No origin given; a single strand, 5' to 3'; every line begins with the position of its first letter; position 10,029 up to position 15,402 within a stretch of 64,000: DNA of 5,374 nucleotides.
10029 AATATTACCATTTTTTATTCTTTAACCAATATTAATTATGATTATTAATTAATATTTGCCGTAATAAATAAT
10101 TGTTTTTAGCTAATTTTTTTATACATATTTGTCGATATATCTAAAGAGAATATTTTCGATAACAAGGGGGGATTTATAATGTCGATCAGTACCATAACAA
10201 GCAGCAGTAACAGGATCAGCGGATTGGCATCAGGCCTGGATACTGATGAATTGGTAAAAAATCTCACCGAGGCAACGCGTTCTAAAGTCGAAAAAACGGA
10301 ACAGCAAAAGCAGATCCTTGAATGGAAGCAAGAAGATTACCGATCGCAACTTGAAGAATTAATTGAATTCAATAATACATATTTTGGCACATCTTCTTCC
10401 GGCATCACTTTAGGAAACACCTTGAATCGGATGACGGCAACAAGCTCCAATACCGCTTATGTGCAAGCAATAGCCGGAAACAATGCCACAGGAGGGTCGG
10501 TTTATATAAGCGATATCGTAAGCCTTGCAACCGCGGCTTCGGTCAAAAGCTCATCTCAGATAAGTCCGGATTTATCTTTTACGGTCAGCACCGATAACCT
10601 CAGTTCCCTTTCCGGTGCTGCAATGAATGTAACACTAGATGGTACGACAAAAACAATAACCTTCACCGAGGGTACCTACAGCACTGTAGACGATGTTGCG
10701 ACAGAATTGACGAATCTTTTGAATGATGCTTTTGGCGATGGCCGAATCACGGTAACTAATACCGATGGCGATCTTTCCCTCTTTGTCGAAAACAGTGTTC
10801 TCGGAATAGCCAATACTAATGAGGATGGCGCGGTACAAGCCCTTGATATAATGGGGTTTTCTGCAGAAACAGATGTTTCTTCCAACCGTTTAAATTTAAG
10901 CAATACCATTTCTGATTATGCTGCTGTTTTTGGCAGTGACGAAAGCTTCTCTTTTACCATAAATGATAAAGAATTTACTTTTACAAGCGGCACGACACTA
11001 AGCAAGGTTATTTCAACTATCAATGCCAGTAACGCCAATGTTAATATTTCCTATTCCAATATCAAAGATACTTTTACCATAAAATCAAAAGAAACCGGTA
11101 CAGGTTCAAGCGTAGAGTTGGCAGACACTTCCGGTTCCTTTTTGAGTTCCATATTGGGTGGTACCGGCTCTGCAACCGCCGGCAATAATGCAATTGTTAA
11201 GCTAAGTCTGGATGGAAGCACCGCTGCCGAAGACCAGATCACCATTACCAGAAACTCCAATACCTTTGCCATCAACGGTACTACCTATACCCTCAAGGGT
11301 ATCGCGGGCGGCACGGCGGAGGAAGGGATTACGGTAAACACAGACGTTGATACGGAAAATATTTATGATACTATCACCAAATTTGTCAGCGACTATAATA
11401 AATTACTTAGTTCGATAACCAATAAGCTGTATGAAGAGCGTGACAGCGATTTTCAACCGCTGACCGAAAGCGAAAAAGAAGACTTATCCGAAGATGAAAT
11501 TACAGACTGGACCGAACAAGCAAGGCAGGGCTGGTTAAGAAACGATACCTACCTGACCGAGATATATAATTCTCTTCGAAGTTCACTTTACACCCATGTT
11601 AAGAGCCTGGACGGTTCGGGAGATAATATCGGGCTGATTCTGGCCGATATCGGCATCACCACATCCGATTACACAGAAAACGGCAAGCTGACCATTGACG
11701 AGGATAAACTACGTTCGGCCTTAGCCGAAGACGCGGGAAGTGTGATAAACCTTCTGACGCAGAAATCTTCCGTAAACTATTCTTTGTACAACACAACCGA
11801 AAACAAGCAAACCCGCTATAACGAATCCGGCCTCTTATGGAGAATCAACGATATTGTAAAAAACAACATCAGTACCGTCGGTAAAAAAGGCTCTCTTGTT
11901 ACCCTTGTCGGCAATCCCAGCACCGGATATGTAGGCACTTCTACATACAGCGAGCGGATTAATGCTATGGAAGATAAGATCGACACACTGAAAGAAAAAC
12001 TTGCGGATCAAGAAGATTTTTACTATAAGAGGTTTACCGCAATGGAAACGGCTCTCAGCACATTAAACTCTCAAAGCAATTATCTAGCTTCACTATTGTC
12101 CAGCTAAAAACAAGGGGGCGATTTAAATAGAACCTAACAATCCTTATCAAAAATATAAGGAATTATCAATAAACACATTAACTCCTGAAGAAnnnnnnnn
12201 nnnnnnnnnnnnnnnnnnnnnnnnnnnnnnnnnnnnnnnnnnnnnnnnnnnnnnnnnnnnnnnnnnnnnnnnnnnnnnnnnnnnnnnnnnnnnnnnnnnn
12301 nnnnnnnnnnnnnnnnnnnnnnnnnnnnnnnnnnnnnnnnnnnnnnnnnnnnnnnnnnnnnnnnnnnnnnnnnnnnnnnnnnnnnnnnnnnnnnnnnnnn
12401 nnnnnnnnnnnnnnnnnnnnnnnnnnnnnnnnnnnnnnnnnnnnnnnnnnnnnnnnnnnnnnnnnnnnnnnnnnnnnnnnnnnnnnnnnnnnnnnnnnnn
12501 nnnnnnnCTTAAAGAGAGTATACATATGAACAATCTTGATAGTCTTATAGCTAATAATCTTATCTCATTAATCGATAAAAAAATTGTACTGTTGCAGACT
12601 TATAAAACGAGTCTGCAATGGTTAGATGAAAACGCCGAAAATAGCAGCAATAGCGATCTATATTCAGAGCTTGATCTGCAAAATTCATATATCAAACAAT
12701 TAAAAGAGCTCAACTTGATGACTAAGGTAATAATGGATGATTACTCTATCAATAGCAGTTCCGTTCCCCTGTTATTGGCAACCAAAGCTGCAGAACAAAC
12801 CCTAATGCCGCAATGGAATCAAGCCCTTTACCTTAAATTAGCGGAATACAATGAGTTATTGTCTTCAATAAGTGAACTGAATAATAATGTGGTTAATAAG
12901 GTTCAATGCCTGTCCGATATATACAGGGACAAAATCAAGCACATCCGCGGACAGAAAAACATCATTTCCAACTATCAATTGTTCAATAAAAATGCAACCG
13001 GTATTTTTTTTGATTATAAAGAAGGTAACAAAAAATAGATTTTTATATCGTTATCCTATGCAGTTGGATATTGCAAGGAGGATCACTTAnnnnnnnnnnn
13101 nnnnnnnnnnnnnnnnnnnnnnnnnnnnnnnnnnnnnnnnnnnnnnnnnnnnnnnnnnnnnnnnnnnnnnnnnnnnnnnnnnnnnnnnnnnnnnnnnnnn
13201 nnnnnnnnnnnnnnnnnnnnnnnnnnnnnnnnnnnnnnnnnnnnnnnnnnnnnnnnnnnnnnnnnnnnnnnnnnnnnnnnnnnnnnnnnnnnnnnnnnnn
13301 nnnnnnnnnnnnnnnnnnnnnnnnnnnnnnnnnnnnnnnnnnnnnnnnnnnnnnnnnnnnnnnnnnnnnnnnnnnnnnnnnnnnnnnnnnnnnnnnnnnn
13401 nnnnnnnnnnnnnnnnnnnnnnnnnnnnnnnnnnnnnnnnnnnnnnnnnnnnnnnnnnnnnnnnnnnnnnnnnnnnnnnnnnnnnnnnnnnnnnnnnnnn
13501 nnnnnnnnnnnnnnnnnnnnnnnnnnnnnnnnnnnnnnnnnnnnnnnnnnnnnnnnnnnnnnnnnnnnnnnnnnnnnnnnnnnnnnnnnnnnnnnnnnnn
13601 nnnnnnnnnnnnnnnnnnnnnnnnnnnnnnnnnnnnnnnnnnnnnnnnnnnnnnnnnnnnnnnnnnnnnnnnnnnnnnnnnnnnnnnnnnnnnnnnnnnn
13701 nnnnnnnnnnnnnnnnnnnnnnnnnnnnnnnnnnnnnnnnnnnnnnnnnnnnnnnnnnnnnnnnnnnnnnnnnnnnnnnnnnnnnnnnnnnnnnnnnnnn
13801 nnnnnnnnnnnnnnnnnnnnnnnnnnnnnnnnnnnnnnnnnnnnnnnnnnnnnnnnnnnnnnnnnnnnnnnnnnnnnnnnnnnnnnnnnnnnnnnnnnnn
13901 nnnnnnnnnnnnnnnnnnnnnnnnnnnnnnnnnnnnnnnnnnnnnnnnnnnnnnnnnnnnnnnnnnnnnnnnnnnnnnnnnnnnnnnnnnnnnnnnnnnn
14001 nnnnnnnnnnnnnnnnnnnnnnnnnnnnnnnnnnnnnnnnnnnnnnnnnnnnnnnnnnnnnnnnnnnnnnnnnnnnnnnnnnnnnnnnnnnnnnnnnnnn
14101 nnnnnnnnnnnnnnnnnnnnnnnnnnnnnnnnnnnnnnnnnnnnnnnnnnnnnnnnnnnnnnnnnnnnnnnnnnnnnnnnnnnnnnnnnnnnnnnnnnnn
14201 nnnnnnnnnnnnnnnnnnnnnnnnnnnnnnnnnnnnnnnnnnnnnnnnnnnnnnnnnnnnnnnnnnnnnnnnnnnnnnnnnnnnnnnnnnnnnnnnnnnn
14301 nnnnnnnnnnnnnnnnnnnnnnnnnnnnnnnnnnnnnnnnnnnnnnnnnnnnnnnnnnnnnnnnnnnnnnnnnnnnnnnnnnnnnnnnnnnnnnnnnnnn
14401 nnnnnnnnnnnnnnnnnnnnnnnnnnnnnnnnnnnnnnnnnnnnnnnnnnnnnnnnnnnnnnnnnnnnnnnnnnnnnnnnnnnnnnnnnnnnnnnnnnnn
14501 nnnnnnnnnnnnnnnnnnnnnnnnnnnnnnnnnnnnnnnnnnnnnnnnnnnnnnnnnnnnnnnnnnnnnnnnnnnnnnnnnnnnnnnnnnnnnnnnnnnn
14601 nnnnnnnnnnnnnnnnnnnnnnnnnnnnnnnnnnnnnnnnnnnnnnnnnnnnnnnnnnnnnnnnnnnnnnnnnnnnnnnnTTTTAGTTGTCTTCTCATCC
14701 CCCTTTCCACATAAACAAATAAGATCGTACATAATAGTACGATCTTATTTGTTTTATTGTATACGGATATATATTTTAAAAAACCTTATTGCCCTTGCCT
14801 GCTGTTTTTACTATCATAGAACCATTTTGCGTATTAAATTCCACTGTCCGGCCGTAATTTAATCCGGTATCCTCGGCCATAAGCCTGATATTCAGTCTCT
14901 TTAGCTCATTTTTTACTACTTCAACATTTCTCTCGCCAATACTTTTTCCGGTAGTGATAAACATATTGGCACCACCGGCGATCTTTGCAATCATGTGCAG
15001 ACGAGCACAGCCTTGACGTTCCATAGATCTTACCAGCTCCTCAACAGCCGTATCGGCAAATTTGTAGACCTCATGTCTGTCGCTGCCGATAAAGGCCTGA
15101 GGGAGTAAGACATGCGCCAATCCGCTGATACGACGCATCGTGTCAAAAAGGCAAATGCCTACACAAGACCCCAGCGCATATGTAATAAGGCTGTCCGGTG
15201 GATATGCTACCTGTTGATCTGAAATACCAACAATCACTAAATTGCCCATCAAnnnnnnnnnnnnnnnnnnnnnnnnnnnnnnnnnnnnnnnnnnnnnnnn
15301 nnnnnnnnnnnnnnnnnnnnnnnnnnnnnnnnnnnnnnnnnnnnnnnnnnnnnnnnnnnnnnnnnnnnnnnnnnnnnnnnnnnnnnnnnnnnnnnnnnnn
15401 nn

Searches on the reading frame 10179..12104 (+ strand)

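Call 47: search_protein_families(library=pfam, proteins=[window:10179-12104:+], max_evalue=0.001)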
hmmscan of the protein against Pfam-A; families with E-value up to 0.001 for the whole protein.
window:10179-12104:+ (642 aa): 2 families
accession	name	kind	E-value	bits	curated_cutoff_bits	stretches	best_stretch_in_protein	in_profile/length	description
PF07195.17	FliD_C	-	9.3e-39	133.7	25.4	1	352-631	9-236/236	Flagellar hook-associated protein 2 C-terminus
PF02465.23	FliD_N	-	1.4e-15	58.1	24.8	1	18-119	1-96/97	Flagellar hook-associated protein 2 N-terminus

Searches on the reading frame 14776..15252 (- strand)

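Call 47: search_protein_families(library=pfam, proteins=[window:14776-15252:-], max_evalue=0.001)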
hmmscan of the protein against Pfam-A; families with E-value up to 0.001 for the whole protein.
window:14776-15252:- (158 aa): 1 family
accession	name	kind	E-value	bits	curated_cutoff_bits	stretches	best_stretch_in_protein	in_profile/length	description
PF03975.18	CheD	-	6.6e-31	107.1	25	1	49-150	1-108/108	CheD chemotactic sensory transduction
